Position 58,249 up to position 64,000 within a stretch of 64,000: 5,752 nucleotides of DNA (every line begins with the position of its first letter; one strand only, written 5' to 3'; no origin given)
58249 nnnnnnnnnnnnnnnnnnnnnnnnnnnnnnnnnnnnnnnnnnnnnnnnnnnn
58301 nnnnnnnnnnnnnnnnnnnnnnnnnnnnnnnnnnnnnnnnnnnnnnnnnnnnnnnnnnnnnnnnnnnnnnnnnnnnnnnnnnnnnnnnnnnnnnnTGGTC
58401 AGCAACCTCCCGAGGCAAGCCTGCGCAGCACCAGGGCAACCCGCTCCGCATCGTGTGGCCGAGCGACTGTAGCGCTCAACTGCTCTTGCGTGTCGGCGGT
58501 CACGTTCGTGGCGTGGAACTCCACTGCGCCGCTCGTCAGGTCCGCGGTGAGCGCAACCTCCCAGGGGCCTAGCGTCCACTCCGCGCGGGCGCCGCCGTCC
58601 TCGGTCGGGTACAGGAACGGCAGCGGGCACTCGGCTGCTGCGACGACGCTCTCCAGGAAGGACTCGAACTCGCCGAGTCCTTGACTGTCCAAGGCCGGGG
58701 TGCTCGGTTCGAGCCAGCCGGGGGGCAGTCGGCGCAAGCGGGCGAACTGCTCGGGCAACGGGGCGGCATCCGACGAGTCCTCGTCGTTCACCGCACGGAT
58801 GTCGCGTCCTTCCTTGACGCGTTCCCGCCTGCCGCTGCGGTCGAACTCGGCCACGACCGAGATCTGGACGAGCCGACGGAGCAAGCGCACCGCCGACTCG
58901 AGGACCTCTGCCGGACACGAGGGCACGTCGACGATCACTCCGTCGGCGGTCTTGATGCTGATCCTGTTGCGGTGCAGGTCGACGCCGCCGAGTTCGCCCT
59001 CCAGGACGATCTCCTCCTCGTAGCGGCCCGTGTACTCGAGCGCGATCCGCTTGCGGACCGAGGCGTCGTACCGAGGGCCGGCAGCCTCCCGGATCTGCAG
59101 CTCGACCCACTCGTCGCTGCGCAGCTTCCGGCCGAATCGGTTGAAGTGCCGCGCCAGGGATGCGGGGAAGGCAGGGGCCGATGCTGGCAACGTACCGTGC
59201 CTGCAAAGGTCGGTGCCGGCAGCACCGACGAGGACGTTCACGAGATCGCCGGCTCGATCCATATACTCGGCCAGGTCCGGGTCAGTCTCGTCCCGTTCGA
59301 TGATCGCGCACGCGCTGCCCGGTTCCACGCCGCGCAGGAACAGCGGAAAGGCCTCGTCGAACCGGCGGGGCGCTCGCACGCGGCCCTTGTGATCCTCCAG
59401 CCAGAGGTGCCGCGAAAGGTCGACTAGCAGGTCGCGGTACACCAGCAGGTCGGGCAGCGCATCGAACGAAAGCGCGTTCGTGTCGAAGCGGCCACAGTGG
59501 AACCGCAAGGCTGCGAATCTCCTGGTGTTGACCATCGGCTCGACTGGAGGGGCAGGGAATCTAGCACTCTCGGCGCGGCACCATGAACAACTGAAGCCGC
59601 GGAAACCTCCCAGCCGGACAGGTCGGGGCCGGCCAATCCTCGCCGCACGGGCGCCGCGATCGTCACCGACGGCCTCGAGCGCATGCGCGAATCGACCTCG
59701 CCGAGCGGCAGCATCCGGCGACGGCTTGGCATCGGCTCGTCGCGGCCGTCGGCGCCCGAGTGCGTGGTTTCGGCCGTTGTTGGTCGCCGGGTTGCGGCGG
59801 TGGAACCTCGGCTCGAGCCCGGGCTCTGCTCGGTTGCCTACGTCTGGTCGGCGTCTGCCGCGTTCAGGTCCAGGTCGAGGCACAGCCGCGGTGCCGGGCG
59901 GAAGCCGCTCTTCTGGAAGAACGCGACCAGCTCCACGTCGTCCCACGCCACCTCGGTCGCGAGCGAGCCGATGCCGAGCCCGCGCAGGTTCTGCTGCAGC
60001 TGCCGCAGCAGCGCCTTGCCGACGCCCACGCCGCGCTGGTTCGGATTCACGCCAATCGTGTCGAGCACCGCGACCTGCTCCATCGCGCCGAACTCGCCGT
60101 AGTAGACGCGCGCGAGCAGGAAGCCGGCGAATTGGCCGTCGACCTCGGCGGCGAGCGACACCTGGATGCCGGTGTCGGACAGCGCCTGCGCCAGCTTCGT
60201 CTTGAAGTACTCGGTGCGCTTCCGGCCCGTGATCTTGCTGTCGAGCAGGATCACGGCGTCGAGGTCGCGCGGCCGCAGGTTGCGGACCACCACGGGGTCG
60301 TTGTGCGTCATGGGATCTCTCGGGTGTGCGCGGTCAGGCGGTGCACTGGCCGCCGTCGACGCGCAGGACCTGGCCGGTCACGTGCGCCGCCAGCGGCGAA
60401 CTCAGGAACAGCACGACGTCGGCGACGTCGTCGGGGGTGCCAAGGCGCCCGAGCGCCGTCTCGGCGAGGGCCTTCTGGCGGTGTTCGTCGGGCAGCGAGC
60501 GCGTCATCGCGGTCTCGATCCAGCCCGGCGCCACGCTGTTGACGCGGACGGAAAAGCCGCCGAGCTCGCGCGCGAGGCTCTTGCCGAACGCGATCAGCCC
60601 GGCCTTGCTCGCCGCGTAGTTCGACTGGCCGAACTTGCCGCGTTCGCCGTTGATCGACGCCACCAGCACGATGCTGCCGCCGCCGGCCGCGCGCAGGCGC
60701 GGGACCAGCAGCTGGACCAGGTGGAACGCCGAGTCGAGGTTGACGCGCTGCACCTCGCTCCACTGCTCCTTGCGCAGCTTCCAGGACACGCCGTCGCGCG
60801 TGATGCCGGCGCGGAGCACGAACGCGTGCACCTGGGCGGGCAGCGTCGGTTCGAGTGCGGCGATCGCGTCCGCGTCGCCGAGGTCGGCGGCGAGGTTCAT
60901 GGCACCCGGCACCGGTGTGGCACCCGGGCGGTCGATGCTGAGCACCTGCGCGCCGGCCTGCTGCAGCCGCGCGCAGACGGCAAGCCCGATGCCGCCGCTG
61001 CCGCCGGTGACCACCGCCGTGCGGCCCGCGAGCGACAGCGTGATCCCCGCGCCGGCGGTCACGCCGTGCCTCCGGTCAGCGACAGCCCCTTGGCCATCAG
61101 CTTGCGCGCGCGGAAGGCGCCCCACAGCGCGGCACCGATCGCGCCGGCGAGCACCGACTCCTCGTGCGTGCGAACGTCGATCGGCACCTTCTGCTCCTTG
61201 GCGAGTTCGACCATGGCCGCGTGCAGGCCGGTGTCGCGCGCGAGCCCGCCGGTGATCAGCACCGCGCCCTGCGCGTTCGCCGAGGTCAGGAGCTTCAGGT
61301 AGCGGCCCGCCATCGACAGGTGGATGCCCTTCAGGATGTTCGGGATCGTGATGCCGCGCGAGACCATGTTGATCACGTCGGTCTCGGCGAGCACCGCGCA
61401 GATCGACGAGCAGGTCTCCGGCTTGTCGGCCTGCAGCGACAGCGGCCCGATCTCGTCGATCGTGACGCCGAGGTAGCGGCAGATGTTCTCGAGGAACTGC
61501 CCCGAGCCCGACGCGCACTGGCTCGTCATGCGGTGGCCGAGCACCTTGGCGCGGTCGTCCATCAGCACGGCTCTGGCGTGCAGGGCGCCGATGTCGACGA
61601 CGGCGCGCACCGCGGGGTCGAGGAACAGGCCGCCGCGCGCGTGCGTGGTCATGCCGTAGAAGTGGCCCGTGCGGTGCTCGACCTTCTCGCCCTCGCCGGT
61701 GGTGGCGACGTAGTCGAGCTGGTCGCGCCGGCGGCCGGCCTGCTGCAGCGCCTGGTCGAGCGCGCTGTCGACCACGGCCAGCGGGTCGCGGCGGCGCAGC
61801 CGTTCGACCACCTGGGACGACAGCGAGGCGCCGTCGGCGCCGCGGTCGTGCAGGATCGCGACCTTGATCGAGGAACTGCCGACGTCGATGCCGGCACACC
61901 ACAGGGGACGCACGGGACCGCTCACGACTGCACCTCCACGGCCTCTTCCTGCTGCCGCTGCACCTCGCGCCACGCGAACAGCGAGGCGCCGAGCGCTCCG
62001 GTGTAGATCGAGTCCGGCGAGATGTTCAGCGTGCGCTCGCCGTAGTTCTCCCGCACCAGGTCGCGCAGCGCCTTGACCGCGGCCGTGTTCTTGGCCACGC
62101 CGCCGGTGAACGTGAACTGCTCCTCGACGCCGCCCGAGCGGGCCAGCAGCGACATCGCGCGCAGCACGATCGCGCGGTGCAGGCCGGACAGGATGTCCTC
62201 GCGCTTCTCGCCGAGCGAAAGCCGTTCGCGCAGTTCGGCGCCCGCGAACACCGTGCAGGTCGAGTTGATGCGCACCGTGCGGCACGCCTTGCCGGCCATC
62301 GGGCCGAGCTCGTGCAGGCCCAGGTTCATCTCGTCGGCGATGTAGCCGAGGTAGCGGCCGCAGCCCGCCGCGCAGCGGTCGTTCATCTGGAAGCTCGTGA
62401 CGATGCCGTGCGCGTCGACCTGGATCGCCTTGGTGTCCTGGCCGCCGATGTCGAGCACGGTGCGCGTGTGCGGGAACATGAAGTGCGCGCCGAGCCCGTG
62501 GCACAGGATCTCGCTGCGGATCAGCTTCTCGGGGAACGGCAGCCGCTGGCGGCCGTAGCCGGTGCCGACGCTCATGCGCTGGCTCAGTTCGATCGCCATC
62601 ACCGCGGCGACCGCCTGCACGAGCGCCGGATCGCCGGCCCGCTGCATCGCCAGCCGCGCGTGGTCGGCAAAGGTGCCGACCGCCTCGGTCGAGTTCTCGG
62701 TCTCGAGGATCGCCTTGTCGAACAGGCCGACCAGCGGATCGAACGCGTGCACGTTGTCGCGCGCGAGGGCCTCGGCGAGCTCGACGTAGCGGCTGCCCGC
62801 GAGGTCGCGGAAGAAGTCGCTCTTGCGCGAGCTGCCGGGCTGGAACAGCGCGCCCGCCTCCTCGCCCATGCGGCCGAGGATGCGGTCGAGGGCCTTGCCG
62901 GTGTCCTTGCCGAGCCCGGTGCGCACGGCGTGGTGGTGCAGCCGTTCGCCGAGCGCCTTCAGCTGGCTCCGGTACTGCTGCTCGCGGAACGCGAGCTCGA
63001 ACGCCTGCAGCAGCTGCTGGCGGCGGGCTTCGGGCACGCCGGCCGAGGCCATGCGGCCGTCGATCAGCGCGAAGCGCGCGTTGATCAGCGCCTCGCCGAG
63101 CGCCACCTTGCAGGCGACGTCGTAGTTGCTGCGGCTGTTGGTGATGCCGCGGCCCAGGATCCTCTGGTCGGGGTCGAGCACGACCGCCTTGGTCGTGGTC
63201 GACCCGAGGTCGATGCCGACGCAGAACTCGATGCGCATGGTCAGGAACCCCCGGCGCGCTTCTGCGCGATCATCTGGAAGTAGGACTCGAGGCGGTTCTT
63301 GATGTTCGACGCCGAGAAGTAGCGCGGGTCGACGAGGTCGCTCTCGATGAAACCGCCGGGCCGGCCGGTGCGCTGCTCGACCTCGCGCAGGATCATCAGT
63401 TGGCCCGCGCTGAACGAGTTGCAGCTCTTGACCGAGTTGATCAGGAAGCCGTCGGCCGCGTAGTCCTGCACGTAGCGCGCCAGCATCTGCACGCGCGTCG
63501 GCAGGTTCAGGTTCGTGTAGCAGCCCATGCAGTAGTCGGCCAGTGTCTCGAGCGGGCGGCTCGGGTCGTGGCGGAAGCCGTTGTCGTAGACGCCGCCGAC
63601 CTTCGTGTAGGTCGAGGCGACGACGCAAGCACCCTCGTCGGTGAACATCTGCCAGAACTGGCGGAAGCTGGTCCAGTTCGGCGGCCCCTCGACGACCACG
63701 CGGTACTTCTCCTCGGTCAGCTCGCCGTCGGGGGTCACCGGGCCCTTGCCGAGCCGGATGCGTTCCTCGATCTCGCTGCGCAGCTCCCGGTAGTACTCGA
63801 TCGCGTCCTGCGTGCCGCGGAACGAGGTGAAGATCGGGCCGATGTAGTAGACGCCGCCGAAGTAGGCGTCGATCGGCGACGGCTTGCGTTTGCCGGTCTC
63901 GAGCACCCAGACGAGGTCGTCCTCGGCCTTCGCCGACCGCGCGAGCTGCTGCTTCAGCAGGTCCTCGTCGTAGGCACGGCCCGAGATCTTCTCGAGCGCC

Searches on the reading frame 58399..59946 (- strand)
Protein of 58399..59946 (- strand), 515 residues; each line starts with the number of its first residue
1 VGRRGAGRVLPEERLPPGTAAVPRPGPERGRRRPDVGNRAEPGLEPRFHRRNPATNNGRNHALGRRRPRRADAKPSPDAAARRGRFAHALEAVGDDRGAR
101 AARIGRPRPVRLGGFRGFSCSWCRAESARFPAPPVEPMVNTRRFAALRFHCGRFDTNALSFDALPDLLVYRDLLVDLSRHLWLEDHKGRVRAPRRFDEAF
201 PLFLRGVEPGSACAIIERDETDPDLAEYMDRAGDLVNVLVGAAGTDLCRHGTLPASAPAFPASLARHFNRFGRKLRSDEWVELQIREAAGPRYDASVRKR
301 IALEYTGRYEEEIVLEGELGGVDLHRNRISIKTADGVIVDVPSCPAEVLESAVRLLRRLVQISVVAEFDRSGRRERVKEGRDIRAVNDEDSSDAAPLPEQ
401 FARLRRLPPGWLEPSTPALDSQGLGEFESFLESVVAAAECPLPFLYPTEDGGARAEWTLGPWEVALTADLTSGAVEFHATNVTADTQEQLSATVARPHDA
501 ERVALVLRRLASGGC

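Call 44: search_protein_families(library=pfam, proteins=[window:58399-59946:-], max_evalue=0.001)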
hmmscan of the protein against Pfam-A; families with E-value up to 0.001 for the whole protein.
window:58399-59946:- (515 aa): 0 families

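Call 63: search_protein_families(library=padloc, proteins=[window:58399-59946:-], max_evalue=0.01)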
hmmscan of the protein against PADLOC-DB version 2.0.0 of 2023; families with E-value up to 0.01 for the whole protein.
window:58399-59946:- (515 aa): 4 families
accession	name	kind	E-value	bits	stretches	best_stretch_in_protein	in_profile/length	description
PDLC04575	PDC-M32A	-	5.3e-65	217.9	1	142-504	4-364/375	-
PDLC04574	PDC-M32A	-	1.8e-49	166.7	1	138-509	1-370/376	-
PDLC04576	PDC-M32A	-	1e-39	134.4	1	140-495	4-357/375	-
PDLC04577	PDC-M32A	-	2e-23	81.1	1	145-483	8-352/384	-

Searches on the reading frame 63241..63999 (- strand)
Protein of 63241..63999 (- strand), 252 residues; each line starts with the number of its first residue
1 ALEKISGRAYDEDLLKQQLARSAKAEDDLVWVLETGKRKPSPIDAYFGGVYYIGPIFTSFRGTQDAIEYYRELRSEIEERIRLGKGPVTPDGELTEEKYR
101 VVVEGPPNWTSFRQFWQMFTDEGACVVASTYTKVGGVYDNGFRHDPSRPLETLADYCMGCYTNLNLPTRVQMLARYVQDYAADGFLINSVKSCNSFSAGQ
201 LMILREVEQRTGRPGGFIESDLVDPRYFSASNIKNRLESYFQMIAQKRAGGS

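Call 44: search_protein_families(library=pfam, proteins=[window:63241-63999:-], max_evalue=0.001)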
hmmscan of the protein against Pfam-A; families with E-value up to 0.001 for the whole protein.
window:63241-63999:- (252 aa): 1 family
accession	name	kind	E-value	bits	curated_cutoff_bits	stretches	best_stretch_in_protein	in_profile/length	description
PF06050.19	HGD-D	-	7e-37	128.2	28.4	1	1-244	108-342/342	2-hydroxyglutaryl-CoA dehydratase, D-component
